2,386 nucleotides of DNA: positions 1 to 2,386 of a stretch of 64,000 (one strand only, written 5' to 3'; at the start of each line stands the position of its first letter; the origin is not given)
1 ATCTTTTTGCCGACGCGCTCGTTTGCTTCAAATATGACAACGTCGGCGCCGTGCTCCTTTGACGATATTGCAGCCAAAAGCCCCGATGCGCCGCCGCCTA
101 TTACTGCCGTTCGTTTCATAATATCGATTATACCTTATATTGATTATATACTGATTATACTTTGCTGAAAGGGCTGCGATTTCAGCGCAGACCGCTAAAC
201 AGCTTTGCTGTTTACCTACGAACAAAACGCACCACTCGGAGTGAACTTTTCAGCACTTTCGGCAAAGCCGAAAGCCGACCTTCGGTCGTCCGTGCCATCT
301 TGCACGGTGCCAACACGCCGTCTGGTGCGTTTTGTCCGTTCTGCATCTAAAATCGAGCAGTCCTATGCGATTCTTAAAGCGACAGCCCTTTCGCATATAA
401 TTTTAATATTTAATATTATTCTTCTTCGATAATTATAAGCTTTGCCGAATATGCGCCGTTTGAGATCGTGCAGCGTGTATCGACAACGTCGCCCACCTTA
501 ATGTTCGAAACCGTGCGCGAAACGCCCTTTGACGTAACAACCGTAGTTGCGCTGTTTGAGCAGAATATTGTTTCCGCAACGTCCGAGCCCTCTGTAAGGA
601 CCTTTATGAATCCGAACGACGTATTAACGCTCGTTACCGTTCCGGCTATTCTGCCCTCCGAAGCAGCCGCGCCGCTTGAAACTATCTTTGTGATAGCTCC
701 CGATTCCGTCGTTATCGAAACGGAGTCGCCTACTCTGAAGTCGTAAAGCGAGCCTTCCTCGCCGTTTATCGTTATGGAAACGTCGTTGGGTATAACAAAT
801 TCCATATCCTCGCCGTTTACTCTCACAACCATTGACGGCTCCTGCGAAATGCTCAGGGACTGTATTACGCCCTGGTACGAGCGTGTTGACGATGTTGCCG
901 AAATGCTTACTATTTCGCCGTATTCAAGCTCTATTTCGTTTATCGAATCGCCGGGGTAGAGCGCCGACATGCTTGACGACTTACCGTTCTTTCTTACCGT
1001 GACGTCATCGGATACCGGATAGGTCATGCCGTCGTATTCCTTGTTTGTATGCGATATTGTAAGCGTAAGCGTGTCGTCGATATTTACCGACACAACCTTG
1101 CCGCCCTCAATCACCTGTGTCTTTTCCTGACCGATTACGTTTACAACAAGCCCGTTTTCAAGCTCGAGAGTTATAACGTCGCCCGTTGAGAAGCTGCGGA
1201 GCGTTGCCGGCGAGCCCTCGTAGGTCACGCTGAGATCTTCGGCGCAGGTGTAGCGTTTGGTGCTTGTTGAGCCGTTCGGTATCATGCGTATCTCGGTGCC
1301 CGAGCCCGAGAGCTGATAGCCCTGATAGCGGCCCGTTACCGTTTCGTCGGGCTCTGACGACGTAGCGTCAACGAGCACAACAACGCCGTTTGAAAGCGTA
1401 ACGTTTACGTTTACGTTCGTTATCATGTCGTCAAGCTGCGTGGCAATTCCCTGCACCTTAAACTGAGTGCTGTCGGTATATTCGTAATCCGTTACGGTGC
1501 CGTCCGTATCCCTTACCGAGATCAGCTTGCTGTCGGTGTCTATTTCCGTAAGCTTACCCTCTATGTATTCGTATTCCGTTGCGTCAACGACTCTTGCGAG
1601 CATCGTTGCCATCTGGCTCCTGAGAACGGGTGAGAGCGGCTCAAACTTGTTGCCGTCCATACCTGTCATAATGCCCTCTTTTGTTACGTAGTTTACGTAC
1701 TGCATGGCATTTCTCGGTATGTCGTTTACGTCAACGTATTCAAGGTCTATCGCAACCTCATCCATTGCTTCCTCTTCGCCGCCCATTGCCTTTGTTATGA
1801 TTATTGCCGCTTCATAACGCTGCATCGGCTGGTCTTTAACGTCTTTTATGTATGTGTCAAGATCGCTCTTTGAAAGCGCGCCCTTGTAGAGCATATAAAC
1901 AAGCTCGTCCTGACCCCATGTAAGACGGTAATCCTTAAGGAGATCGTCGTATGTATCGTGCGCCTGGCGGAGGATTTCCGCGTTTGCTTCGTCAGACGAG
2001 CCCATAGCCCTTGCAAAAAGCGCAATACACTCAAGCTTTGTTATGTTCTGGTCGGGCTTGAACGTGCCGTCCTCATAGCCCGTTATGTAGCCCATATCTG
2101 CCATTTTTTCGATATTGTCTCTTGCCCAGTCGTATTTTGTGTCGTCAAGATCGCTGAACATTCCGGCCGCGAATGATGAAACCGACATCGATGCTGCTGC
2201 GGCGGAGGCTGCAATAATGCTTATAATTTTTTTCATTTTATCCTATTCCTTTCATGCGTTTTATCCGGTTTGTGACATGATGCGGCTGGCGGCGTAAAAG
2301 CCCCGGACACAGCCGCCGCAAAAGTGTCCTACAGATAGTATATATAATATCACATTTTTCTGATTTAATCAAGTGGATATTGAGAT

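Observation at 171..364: Unclassified ~195-nt multi-hairpin element present twice at about 96% identity, with strand-specific conservation of pairing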

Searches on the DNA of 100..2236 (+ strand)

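Call 6: search_rna_families(source=window, start=100, end=460, threshold=evalue, max_evalue=10, show_alignments=3)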
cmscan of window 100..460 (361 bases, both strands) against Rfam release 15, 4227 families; matches with E-value up to 10: 3.
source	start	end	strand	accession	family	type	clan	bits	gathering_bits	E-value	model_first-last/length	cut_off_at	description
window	113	140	+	RF01353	CRISPR-DR44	Gene; CRISPR;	-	16.8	35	6.3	1-28/28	no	CRISPR RNA direct repeat element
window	247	274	+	RF01332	CRISPR-DR19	Gene; CRISPR;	-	15.7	40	5.3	1-37/37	no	CRISPR RNA direct repeat element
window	391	429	-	RF00268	snoZ7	Gene; snRNA; snoRNA; CD-box;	CL00057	14.5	43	8.3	1-78/78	no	Small nucleolar RNA snoZ7/snoR77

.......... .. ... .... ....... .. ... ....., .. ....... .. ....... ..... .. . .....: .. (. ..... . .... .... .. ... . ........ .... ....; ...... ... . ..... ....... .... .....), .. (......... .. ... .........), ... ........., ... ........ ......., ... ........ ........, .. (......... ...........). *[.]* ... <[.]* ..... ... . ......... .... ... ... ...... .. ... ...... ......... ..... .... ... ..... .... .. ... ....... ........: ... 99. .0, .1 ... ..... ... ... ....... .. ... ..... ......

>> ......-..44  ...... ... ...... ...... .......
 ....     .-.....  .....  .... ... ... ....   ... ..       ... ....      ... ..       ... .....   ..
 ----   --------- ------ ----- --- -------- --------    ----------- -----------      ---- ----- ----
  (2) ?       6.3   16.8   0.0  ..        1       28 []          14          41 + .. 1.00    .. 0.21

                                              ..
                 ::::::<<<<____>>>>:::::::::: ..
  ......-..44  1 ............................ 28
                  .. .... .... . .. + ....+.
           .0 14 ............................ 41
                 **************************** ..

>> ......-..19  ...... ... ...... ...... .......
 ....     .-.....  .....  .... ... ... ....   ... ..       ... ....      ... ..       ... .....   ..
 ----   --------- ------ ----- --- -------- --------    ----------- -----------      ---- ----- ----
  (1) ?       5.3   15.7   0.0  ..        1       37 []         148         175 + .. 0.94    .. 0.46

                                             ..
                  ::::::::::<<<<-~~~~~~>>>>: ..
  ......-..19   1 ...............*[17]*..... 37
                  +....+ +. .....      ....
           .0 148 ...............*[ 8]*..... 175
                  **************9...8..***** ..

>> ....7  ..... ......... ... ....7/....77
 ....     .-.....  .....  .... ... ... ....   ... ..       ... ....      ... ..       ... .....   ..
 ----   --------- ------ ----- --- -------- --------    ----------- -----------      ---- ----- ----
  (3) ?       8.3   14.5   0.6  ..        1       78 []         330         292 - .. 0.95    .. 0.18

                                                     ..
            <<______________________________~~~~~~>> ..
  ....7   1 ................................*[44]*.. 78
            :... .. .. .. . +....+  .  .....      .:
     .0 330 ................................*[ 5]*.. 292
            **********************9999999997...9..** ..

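Call 12: search_dna_similar(query=window:165-370:+, collection=plasmids, mode=distant, max_evalue=0.01)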
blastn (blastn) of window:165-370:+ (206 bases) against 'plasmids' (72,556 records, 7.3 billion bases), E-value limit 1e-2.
No match.

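Call 13: search_dna_similar(query=window:165-370:+, collection=phages, mode=distant, max_evalue=0.01)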
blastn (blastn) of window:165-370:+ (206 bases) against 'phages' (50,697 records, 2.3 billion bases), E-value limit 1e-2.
No match.

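Call 95: search_rna_families(source=L124, start=6480, end=6860, threshold=evalue, max_evalue=5)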
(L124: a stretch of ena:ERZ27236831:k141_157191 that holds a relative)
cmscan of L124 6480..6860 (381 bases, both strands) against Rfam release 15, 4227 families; matches with E-value up to 5: 12.
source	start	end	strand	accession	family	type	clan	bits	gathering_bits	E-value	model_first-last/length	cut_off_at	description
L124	6685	6729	-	RF03890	mir-B8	Gene; miRNA;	-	23.4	90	0.17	12-57/67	no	mir-B8 microRNA precursor family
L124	6684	6730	+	RF03574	mir-4847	Gene; miRNA;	-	21.9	100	0.019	1-79/79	no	mir-4847 microRNA precursor family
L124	6690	6785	-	RF00506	Thr_leader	Cis-reg; leader;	-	21.6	55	0.075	1-118/118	no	Threonine operon leader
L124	6607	6730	-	RF01808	MicX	Gene; sRNA;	-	21.5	75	0.011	1-194/194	no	MicX Vibrio cholerae sRNA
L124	6686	6730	+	RF03210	mir-7359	Gene; miRNA;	-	20.1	90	0.31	1-56/56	no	mir-7359 microRNA precursor family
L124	6684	6730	-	RF03574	mir-4847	Gene; miRNA;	-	19.2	100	0.13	1-79/79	no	mir-4847 microRNA precursor family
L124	6615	6776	+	RF00447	IRES_Kv1_4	Cis-reg; IRES;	-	17.9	100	0.068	1-259/259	no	Voltage-gated potassium-channel Kv1.4 IRES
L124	6683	6752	-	RF02056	STnc390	Gene; sRNA;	-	17.9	50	0.27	1-60/60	no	Salmonella sRNA STnc390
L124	6623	6725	-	RF02420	Bp1_162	Gene; sRNA;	-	17.9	50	1.6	1-100/100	no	Burkholderia sRNA Bp1_Cand612_SIPHT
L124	6668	6818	-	RF01253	snR46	Gene; snRNA; snoRNA; HACA-box;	CL00021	14.3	43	2.1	1-197/197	no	Small nucleolar RNA snR46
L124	6689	6860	-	RF02376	antisense_SR1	Gene; sRNA;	-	12.4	45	4.4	6-210/210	5'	SR1 sRNA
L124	6565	6740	+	RF00084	CsrC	Gene; sRNA;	CL00106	11.6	61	0.26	1-255/255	no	CsrC RNA family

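Call 98: build_rna_model(alignment_id=A6, structure=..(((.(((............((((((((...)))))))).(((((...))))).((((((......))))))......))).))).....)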
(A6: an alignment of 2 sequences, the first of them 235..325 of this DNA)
Model R1 built from alignment A6 (2 sequences, 91 columns); structure: as given.
model positions 91; base pairs 25; branch points 2; effective number of sequences 0.76; information 0.626 bits per position. Calibrated on 0.2 Mb of random sequence (short: E-values are rough).
structure used (alignment columns):
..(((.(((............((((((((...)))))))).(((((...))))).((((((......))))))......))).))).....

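Call 99: search_with_rna_model(model_id=R1, sources=[window, L025, L030, L114, L115, L116, L117, L120, L124, L125, L126, L127, L128, L129, L130, L133], max_evalue=1, make_alignment=true, show_alignments=4)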
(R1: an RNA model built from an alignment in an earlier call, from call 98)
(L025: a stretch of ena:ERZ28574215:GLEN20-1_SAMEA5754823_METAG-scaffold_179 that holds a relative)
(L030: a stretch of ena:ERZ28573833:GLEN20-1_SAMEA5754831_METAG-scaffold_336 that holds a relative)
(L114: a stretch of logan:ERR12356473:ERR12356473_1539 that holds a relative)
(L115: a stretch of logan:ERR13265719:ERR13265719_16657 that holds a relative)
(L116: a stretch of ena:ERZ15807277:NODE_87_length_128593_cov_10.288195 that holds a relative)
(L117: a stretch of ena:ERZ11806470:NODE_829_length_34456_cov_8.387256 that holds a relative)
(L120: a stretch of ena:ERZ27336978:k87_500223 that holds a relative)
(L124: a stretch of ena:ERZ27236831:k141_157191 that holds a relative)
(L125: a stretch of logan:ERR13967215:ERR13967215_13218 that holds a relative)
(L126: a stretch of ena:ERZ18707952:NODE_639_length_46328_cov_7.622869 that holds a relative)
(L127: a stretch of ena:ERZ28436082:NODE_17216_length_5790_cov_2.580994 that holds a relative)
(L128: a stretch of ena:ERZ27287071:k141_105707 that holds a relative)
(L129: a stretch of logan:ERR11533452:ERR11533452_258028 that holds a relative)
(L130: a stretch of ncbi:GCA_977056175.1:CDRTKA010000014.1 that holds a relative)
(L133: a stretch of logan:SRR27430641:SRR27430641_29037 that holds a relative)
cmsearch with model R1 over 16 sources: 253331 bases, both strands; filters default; matches with E-value up to 1: 5.
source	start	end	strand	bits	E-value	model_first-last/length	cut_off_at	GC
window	235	325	+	122.8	3e-34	1-91/91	no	0.59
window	63807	63897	-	122.6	3.6e-34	1-91/91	no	0.6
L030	10543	10633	-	122.6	3.6e-34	1-91/91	no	0.6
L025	11905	11995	-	121.2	9.6e-34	1-91/91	no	0.58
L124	6595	6686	+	56.9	3.9e-14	1-91/91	no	0.46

Alignment A7: 5 matches aligned to the model, 93 columns, each read 5' to 3' on its own strand. Consensus structure (alignment columns), stored with it:
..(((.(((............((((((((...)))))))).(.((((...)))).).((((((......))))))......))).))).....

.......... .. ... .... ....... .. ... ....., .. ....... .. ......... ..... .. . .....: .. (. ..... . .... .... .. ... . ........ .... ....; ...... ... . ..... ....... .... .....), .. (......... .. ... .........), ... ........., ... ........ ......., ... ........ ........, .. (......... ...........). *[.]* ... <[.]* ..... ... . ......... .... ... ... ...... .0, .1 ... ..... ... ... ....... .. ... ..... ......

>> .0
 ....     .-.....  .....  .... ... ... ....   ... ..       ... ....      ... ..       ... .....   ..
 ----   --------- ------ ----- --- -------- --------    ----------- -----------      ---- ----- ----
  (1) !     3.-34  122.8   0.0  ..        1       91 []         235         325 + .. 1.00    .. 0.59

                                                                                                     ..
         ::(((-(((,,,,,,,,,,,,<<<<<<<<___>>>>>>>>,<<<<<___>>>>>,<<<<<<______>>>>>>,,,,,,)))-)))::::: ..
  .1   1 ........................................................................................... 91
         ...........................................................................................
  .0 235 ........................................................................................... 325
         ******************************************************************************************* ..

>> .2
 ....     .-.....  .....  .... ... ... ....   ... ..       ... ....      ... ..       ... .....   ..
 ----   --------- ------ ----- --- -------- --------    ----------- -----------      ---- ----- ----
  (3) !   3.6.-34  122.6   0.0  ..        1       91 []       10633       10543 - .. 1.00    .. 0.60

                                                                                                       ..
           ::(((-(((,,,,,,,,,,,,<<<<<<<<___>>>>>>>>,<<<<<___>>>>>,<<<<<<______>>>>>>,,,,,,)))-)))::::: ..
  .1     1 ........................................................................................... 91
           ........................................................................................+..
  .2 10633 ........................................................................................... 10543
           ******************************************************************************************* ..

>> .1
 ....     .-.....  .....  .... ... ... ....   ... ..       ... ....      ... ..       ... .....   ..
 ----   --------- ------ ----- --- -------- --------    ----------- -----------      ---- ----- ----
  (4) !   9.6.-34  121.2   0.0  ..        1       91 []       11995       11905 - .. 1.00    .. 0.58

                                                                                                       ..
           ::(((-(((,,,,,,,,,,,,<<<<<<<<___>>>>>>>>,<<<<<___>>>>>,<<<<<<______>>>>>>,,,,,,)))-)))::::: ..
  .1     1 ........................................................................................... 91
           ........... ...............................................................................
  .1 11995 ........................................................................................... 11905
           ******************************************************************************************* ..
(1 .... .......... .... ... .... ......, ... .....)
